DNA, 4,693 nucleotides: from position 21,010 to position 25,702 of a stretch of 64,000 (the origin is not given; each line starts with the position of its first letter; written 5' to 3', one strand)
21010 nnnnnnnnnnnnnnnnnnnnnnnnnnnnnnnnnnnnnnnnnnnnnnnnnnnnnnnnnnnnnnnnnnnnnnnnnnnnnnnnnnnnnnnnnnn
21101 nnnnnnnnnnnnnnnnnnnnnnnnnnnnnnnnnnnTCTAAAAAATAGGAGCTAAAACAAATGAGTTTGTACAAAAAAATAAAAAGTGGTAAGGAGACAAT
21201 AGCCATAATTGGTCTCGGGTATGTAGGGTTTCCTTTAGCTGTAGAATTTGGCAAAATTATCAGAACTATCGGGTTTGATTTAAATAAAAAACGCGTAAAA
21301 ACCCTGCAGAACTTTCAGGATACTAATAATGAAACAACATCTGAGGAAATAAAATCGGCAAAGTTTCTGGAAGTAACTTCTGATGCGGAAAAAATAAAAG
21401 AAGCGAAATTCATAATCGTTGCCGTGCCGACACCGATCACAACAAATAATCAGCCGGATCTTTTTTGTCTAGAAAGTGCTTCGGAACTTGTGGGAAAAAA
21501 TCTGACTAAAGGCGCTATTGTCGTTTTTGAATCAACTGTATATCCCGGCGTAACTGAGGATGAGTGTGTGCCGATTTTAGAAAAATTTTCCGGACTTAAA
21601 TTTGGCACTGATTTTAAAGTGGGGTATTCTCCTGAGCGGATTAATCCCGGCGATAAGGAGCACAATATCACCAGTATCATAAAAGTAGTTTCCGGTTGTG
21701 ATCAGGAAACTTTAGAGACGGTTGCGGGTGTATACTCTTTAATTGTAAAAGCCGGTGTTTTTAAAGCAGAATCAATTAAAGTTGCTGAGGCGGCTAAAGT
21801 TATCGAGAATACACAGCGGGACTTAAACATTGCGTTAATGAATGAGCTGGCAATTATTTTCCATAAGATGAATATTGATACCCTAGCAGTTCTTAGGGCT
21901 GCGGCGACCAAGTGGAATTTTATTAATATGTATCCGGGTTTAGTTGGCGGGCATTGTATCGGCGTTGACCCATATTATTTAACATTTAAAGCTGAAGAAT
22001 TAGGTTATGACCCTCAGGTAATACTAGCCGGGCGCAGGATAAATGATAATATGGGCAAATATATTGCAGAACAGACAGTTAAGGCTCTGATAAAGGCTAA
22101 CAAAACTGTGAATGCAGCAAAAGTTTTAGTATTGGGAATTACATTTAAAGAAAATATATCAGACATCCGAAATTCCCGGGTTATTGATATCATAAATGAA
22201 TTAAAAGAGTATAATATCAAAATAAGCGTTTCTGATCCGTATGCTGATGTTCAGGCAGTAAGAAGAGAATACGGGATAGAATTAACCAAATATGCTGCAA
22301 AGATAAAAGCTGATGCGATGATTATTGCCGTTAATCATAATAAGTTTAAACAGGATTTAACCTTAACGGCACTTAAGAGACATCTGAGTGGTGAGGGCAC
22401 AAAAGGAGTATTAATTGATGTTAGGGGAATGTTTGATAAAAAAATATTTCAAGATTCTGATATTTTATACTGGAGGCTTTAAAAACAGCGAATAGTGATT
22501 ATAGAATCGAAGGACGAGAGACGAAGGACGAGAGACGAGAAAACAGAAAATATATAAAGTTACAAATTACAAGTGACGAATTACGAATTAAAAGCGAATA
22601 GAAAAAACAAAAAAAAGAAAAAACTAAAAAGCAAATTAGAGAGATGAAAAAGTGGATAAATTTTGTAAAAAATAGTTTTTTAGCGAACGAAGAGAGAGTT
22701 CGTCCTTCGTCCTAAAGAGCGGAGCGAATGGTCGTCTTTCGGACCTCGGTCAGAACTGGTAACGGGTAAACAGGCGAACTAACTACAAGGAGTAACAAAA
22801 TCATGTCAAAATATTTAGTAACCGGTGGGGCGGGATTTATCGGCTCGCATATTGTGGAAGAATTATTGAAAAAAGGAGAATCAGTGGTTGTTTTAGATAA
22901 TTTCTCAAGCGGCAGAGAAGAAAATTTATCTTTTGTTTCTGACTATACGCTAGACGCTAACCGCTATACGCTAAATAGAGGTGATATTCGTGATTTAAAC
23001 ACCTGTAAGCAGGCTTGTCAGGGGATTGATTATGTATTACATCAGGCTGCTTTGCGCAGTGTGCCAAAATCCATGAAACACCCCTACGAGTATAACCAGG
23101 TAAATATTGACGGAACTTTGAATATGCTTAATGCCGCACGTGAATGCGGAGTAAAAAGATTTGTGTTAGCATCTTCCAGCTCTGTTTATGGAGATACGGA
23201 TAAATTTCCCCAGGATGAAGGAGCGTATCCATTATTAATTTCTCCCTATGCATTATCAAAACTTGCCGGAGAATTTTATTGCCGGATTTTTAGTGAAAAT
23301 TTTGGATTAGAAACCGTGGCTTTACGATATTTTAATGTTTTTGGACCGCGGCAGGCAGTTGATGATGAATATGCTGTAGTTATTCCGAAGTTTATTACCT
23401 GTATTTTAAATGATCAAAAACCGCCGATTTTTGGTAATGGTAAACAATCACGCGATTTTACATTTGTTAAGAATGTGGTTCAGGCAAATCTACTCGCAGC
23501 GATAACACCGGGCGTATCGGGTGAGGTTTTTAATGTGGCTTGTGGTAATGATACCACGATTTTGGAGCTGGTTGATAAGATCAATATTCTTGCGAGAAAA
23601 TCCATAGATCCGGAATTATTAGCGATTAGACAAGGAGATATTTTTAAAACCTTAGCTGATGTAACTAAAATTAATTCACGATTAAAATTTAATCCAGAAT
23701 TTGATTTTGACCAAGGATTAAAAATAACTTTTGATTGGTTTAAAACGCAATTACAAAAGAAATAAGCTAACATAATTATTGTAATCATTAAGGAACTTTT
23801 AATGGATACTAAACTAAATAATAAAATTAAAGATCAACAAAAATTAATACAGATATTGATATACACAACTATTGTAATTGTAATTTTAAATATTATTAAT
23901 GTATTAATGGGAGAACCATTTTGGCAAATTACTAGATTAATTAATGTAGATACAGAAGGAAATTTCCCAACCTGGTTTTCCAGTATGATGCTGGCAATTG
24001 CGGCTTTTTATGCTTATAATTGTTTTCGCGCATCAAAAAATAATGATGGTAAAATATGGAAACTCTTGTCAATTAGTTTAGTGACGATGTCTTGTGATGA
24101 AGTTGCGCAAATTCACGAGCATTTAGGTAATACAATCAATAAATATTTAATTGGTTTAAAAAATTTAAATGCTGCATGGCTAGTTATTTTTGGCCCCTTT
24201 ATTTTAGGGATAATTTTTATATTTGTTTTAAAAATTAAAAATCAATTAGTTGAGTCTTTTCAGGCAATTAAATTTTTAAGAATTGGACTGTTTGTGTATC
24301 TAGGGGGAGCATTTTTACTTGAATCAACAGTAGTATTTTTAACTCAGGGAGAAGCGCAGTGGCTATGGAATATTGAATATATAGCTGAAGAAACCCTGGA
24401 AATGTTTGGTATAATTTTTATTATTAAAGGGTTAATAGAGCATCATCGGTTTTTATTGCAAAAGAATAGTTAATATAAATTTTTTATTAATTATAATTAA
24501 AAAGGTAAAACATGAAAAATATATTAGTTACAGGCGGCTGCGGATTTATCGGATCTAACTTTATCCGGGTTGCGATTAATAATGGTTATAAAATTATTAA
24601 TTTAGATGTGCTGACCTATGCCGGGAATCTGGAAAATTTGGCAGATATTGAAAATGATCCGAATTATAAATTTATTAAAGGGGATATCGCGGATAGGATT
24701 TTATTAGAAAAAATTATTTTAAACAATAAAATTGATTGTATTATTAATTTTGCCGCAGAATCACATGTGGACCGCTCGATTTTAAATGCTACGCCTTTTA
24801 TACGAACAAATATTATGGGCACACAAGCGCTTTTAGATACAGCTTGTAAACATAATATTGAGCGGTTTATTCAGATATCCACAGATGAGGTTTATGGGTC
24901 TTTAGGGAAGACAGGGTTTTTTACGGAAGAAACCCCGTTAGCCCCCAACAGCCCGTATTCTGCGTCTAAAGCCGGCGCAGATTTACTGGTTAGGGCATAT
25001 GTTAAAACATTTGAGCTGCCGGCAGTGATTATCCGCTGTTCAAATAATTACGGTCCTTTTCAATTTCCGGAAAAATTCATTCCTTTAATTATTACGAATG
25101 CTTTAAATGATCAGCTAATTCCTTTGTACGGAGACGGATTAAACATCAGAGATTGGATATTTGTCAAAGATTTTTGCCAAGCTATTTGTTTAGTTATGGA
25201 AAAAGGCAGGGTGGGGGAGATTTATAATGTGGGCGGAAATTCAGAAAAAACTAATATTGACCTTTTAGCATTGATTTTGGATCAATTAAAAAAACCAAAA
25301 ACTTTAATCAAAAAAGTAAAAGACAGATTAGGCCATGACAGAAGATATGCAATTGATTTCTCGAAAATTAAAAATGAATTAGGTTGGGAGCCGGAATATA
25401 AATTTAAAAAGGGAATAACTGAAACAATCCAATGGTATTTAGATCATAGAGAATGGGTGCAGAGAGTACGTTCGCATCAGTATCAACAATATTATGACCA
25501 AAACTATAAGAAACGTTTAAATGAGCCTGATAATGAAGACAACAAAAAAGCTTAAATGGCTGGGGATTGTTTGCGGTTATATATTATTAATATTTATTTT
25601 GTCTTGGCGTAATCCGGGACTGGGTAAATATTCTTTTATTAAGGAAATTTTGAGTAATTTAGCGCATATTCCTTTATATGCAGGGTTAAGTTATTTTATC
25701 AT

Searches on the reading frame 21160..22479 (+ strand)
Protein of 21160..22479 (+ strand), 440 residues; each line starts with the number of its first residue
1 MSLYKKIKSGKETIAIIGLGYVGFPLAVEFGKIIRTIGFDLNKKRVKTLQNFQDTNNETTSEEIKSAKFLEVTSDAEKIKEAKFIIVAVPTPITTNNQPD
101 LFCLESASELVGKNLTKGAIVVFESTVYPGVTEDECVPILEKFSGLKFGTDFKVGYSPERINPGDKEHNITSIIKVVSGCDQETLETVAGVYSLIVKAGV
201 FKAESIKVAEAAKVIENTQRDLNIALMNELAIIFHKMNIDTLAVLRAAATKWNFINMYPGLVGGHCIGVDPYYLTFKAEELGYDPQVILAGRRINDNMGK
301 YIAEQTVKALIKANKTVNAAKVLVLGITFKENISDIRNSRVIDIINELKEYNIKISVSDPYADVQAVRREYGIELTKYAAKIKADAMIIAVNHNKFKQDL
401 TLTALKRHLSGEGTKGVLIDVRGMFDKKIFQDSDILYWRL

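Call 66: search_protein_families(library=ncbifam, proteins=[window:21160-22479:+], max_evalue=1e-10)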
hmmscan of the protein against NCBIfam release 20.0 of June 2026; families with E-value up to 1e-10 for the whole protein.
window:21160-22479:+ (440 aa): 6 families
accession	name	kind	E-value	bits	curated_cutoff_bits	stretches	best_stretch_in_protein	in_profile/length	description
NF011729.0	PRK15182.1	equivalog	8.5e-162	538.8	592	1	13-398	8-393/425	Vi polysaccharide biosynthesis UDP-N-acetylglucosamine C-6 dehydrogenase TviB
TIGR03026.1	NDP-sugDHase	subfamily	4.3e-114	381.5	189.8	1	13-398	2-393/413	nucleotide sugar dehydrogenase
NF040825.1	UDPMaNacDH_Arch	equivalog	7.8e-65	219.4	750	1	13-425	2-401/418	UDP-N-acetyl-D-mannosamine dehydrogenase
NF008286.0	PRK11064.1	equivalog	2.3e-59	201.1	459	1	12-399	4-402/420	UDP-N-acetyl-D-mannosamine dehydrogenase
NF041297.1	UDPGDh_AglM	equivalog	3.1e-44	151.6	670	1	14-398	3-397/429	UDP-glucose 6-dehydrogenase AglM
NF047673.2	TeichurnBiosyTuaD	equivalog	9.3e-29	100.8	700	1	13-438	3-427/439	UDP-glucose 6-dehydrogenase TuaD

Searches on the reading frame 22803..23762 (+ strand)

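Call 66: search_protein_families(library=ncbifam, proteins=[window:22803-23762:+], max_evalue=1e-10)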
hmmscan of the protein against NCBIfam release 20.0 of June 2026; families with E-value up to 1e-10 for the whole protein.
window:22803-23762:+ (320 aa): 23 families
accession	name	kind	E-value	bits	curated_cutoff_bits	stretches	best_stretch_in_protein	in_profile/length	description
NF011728.1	PRK15181.1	equivalog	1.4e-80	270.9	760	1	3-314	17-338/348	Vi polysaccharide biosynthesis UDP-N-acetylglucosaminuronic acid C-4 epimerase TviC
TIGR01179.1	galE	equivalog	6.6e-57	192.8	262.3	1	4-318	2-330/332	UDP-glucose 4-epimerase GalE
TIGR04180.1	EDH_00030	hypoth_equivalog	1.1e-53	182.3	475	1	5-300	2-296/297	NAD-dependent 4,6-dehydratase LegB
TIGR01181.1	dTDP_gluc_dehyt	equivalog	4.2e-51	173.9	365.1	1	3-315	1-313/321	dTDP-glucose 4,6-dehydratase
TIGR02197.1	heptose_epim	equivalog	1.8e-36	126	274.6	1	5-312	2-312/316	ADP-glyceromanno-heptose 6-epimerase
NF007956.0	PRK10675.1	subfamily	9.4e-35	120.3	394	1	4-313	3-329/338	UDP-glucose 4-epimerase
NF007490.0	PRK10084.1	subfamily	2.8e-31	108.8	649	1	3-315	2-336/361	dTDP-glucose 4,6-dehydratase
NF007582.0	PRK10217.1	equivalog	1.4e-29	103.3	698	1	1-314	1-332/355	dTDP-glucose 4,6-dehydratase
NF008360.0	PRK11150.1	equivalog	3e-23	82.5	452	1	5-259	3-249/310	ADP-glyceromanno-heptose 6-epimerase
NF042422.1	oxyalk_red_OleD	equivalog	3.2e-22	79.3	580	1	3-260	2-246/329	2-alkyl-3-oxoalkanoate reductase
TIGR03466.1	HpnA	hypoth_equivalog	1.1e-21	77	367.65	1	3-265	2-247/327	hopanoid-associated sugar epimerase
TIGR03589.1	PseB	equivalog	1e-18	67.4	407.75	1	4-125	7-125/324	UDP-N-acetylglucosamine 4,6-dehydratase (inverting)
TIGR01472.1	gmd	equivalog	2.1e-18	66.7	415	1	5-267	4-271/342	GDP-mannose 4,6-dehydratase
NF052578.1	StrlDmthSdmBMthl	equivalog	2.7e-18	66.8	600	1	5-267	4-248/328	sterol demethylase protein SdmB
NF047922.1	GDPFucSynFcl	equivalog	8e-18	64.9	500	1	87-317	67-305/308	GDP-L-fucose synthase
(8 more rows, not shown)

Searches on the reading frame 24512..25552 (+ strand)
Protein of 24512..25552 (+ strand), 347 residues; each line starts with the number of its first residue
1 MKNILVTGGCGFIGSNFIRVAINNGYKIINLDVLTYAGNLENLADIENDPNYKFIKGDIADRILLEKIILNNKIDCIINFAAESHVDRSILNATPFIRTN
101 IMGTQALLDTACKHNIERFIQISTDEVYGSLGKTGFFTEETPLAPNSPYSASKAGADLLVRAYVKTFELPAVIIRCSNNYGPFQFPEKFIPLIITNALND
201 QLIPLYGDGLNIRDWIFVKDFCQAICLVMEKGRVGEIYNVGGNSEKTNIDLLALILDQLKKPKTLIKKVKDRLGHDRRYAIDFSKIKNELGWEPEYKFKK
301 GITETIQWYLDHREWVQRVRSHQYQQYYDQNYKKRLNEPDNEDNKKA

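Call 66: search_protein_families(library=ncbifam, proteins=[window:24512-25552:+], max_evalue=1e-10)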
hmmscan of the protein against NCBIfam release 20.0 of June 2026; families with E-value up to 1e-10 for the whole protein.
window:24512-25552:+ (347 aa): 17 families
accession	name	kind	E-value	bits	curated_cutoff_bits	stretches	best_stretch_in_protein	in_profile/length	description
TIGR01181.1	dTDP_gluc_dehyt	equivalog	1e-143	478.2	365.1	1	3-318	1-320/321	dTDP-glucose 4,6-dehydratase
NF007490.0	PRK10084.1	subfamily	2.4e-111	372.2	649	1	3-335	2-360/361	dTDP-glucose 4,6-dehydratase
NF007582.0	PRK10217.1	equivalog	1e-102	343.9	698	1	1-325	1-347/355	dTDP-glucose 4,6-dehydratase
TIGR04180.1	EDH_00030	hypoth_equivalog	1.1e-46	159.3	475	1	4-297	1-297/297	NAD-dependent 4,6-dehydratase LegB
TIGR01179.1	galE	equivalog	4.7e-42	144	262.3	1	3-312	1-328/332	UDP-glucose 4-epimerase GalE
TIGR02622.1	CDP_4_6_dhtase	equivalog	7.9e-31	107.4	278.45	1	2-314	5-335/352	CDP-glucose 4,6-dehydratase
NF007956.0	PRK10675.1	subfamily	5.3e-25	88.3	394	1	3-312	2-332/338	UDP-glucose 4-epimerase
TIGR02197.1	heptose_epim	equivalog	6.1e-25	88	274.6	1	4-311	1-315/316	ADP-glyceromanno-heptose 6-epimerase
NF011728.1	PRK15181.1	equivalog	7.3e-24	84.4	760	1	2-313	16-341/348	Vi polysaccharide biosynthesis UDP-N-acetylglucosaminuronic acid C-4 epimerase TviC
TIGR03466.1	HpnA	hypoth_equivalog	2.1e-23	82.7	367.65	1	3-251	2-235/327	hopanoid-associated sugar epimerase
TIGR01472.1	gmd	equivalog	1.2e-20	74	415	1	4-243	3-252/342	GDP-mannose 4,6-dehydratase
TIGR03589.1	PseB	equivalog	1.4e-15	57.1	407.75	1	2-127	5-128/324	UDP-N-acetylglucosamine 4,6-dehydratase (inverting)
NF047922.1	GDPFucSynFcl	equivalog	6.9e-15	55.3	500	1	61-314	41-306/308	GDP-L-fucose synthase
NF042422.1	oxyalk_red_OleD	equivalog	1.3e-14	54.4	580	1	3-232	2-218/329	2-alkyl-3-oxoalkanoate reductase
TIGR01214.1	rmlD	equivalog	2.2e-14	53.2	224.05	1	4-261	2-228/285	dTDP-4-dehydrorhamnose reductase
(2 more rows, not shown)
